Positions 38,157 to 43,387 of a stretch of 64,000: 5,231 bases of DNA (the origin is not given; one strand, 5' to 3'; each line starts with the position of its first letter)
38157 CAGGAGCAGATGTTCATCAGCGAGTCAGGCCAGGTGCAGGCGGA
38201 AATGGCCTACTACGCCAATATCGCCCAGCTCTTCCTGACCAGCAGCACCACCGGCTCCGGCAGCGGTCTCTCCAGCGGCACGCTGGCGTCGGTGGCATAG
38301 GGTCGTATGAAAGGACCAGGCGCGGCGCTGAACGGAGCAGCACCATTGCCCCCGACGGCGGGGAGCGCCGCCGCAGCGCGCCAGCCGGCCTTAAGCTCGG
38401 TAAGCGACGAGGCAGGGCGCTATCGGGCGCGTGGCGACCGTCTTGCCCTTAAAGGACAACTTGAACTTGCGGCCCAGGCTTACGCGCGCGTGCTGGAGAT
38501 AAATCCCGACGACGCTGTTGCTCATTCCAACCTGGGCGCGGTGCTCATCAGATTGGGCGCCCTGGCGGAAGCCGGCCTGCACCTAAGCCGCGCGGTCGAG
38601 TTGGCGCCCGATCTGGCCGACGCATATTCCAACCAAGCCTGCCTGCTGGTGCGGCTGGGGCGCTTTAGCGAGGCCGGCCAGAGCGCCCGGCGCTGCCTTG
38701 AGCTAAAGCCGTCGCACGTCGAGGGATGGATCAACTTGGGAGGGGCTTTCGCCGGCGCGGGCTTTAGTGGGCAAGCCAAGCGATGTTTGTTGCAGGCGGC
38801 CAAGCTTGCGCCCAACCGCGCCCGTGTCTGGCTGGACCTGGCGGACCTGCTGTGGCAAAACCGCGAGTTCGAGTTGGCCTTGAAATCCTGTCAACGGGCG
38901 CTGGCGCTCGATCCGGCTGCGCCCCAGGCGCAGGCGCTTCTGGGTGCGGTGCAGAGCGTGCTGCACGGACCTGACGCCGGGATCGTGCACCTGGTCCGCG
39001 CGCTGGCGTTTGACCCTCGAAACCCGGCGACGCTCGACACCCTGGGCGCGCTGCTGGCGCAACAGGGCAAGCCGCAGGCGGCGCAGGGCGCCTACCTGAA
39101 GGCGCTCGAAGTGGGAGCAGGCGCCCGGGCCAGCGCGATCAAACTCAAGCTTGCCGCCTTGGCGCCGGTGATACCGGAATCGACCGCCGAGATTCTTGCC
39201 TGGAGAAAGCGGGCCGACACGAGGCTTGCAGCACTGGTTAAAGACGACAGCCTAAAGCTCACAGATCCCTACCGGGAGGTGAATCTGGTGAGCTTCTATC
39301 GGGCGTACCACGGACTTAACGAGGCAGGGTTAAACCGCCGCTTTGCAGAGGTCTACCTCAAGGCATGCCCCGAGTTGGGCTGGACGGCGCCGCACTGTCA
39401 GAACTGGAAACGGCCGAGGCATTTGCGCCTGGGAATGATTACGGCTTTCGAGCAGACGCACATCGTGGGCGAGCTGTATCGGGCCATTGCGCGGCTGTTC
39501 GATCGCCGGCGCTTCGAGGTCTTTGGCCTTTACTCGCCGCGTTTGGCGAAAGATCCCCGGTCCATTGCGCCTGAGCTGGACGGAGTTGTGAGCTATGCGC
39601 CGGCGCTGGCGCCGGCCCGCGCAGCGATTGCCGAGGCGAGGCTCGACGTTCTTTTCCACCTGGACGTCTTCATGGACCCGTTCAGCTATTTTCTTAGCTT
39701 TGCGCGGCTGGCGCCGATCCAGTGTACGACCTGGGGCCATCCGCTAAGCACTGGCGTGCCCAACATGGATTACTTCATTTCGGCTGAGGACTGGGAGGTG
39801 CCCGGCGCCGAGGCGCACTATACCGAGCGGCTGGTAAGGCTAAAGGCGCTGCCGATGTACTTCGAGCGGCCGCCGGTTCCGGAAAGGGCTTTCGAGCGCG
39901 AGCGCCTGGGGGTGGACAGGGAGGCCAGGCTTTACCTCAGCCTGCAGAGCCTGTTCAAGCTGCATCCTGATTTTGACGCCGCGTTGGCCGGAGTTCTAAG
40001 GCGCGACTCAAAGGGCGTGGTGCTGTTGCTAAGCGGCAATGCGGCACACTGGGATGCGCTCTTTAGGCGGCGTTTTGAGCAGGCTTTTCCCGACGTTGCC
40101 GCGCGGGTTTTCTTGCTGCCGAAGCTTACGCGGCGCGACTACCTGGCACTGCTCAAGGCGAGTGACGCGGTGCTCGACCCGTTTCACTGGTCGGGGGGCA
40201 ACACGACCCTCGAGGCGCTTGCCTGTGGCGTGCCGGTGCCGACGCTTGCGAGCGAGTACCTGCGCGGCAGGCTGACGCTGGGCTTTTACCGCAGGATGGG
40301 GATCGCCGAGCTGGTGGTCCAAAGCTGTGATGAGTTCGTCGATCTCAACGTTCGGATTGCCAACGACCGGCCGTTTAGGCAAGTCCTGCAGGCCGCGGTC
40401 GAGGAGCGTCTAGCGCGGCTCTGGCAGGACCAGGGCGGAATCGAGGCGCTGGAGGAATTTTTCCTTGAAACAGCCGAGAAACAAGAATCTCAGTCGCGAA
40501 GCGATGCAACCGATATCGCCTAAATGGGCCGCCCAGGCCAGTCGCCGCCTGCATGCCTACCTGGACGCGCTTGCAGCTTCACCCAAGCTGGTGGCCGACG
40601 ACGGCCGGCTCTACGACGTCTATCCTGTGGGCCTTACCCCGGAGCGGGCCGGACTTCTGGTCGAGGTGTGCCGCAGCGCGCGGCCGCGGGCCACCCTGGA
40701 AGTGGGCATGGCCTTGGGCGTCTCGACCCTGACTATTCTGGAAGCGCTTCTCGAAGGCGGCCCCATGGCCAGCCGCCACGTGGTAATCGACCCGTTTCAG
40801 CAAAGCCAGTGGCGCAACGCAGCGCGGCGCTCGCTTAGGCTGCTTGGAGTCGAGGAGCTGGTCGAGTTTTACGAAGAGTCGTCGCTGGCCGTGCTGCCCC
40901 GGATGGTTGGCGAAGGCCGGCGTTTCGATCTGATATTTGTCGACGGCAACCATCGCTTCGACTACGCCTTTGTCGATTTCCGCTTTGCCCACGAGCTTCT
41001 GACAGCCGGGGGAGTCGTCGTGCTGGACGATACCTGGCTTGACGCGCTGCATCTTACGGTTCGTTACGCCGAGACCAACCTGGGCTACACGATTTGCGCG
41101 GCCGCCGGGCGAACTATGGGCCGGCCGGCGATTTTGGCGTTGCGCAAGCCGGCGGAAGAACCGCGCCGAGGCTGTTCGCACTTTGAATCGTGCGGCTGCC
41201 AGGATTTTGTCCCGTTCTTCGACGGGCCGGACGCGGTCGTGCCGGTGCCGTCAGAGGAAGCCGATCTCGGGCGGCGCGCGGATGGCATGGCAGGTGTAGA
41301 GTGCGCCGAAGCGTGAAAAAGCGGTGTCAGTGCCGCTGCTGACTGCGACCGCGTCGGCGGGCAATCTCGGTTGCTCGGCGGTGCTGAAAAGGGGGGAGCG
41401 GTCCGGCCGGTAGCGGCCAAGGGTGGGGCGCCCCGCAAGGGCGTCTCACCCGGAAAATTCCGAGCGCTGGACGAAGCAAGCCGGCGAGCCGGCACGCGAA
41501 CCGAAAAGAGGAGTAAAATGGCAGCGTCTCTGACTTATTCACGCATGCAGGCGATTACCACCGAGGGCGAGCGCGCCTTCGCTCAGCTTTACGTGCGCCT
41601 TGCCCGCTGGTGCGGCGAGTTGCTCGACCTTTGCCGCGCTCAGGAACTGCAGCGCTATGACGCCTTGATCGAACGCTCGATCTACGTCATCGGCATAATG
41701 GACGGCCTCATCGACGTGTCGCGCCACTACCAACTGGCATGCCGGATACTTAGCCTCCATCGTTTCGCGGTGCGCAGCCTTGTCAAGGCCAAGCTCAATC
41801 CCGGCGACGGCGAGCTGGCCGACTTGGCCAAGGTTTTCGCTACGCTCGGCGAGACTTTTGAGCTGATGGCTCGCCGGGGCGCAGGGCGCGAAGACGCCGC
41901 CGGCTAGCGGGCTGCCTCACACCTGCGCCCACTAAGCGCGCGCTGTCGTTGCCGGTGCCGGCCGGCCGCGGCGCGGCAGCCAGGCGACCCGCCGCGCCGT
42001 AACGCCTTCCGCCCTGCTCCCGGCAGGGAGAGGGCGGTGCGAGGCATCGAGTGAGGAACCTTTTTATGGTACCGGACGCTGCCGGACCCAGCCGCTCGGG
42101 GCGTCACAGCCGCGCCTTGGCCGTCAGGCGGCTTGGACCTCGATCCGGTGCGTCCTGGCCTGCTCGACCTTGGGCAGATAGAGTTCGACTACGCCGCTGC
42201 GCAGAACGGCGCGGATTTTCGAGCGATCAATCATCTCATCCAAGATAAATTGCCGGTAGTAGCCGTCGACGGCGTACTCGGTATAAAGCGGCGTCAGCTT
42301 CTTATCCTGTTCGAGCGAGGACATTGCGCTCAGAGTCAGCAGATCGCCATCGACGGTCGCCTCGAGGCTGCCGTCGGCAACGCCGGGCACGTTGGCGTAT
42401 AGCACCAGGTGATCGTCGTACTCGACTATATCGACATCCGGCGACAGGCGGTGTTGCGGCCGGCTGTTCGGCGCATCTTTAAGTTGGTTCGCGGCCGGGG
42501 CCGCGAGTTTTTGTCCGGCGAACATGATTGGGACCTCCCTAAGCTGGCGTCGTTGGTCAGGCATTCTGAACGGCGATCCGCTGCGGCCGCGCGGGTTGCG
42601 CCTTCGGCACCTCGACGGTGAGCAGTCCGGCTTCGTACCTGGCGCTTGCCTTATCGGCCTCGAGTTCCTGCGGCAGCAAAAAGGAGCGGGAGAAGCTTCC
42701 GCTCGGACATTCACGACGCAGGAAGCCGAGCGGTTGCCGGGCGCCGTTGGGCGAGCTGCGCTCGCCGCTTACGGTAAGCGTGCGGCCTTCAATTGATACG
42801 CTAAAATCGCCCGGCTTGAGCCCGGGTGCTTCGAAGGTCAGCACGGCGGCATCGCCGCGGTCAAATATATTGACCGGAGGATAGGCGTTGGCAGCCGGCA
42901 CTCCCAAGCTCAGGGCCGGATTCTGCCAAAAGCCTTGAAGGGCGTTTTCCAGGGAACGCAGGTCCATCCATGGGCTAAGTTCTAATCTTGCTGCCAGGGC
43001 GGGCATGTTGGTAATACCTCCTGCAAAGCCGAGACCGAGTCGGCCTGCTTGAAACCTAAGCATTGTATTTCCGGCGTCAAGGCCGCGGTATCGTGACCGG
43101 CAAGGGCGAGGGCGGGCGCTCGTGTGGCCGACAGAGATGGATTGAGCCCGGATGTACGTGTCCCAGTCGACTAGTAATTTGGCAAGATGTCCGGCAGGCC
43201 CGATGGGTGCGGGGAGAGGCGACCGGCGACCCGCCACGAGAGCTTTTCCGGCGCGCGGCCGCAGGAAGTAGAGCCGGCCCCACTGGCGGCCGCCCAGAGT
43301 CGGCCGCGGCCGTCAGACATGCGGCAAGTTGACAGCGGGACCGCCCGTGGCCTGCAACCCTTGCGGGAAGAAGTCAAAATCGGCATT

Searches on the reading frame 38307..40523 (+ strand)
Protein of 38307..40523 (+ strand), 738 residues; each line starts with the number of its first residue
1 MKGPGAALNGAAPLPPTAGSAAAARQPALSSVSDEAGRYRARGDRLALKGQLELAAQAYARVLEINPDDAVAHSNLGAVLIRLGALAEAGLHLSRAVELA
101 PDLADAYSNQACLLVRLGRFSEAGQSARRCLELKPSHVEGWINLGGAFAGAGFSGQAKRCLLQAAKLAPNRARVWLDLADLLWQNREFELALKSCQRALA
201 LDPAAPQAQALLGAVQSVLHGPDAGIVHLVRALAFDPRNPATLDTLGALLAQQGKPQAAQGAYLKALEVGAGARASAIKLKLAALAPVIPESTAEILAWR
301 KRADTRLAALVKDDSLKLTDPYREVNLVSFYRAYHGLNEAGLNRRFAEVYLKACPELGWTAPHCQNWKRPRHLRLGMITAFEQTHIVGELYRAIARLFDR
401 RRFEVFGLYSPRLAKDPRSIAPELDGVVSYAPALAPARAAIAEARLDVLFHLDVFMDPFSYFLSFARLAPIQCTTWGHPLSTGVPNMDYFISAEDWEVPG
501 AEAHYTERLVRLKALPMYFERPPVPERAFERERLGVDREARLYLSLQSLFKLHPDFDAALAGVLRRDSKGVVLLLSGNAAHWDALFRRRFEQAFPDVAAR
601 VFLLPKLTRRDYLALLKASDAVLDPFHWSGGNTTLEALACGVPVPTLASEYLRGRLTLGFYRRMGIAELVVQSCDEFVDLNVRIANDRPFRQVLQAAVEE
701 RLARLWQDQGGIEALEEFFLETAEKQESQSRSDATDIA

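Call 36: search_protein_families(library=pfam, proteins=[window:38307-40523:+], max_evalue=0.0001)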
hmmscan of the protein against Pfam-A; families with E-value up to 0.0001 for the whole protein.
window:38307-40523:+ (738 aa): 13 families
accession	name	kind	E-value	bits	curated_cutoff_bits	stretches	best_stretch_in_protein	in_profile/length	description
PF07719.23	TPR_2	-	4.1e-26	89.3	27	0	172-204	1-33/34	Tetratricopeptide repeat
PF00515.34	TPR_1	-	2.9e-24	84.3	27.8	1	172-203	1-32/34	Tetratricopeptide repeat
PF13414.12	TPR_11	-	9.3e-24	83.3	26.8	1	43-84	1-42/42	TPR repeat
PF13431.12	TPR_17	-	4.9e-21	73.6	24.4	0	59-89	2-32/34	Tetratricopeptide repeat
PF13181.12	TPR_8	-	1.9e-19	68.5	25.7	0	104-137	1-34/34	Tetratricopeptide repeat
PF13432.12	TPR_16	-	1.7e-13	51.2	32.7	1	148-206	7-65/65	Tetratricopeptide repeat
PF13844.12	Glyco_transf_41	-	2.3e-13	49.7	25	1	531-700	359-526/543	Glycosyl transferase family 41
PF13428.12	TPR_14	-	8.7e-13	48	23.5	0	173-214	2-43/44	Tetratricopeptide repeat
PF13424.12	TPR_12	-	2.6e-10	40.8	30.1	1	70-134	3-75/77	Tetratricopeptide repeat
PF14559.12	TPR_19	-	2.7e-10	40.8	25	0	49-105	4-60/68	Tetratricopeptide repeat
PF23914.1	TPR_CcmH_CycH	-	3.9e-09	37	42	0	169-268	47-149/158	Cytochrome c-type biogenesis protein H TPR domain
PF13371.12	TPR_9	-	8.5e-08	32.5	35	0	157-211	14-68/73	Tetratricopeptide repeat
PF13176.12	TPR_7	-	1.5e-05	25.1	27.9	0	175-203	2-30/36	Tetratricopeptide repeat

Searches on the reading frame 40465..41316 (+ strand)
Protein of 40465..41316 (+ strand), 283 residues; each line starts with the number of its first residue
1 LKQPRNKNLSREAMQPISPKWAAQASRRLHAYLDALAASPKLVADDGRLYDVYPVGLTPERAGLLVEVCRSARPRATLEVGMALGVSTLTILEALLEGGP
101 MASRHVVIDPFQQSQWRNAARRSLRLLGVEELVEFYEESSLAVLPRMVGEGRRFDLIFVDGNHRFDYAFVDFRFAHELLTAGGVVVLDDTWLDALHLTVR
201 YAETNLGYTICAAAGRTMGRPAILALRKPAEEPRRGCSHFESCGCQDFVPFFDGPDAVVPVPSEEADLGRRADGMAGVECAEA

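Call 36: search_protein_families(library=pfam, proteins=[window:40465-41316:+], max_evalue=0.0001)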
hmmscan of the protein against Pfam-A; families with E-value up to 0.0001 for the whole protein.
window:40465-41316:+ (283 aa): 2 families
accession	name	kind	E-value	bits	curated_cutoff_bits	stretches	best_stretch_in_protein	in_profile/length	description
PF13578.12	Methyltransf_24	-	1.3e-18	68.2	26.3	1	78-190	1-105/105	Methyltransferase domain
PF01596.23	Methyltransf_3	-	8.2e-08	32.2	22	1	64-190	38-155/204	O-methyltransferase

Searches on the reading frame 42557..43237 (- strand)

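Call 36: search_protein_families(library=pfam, proteins=[window:42557-43237:-], max_evalue=0.0001)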
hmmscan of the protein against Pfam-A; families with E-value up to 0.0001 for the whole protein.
window:42557-43237:- (226 aa): 2 families
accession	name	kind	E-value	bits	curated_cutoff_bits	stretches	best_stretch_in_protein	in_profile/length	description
PF00011.27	HSP20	-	2.4e-17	63.4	20.8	1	128-224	6-102/102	Hsp20/alpha crystallin family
PF17886.7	ArsA_HSP20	-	5.6e-06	26.3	22.5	1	129-209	2-62/63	HSP20-like domain found in ArsA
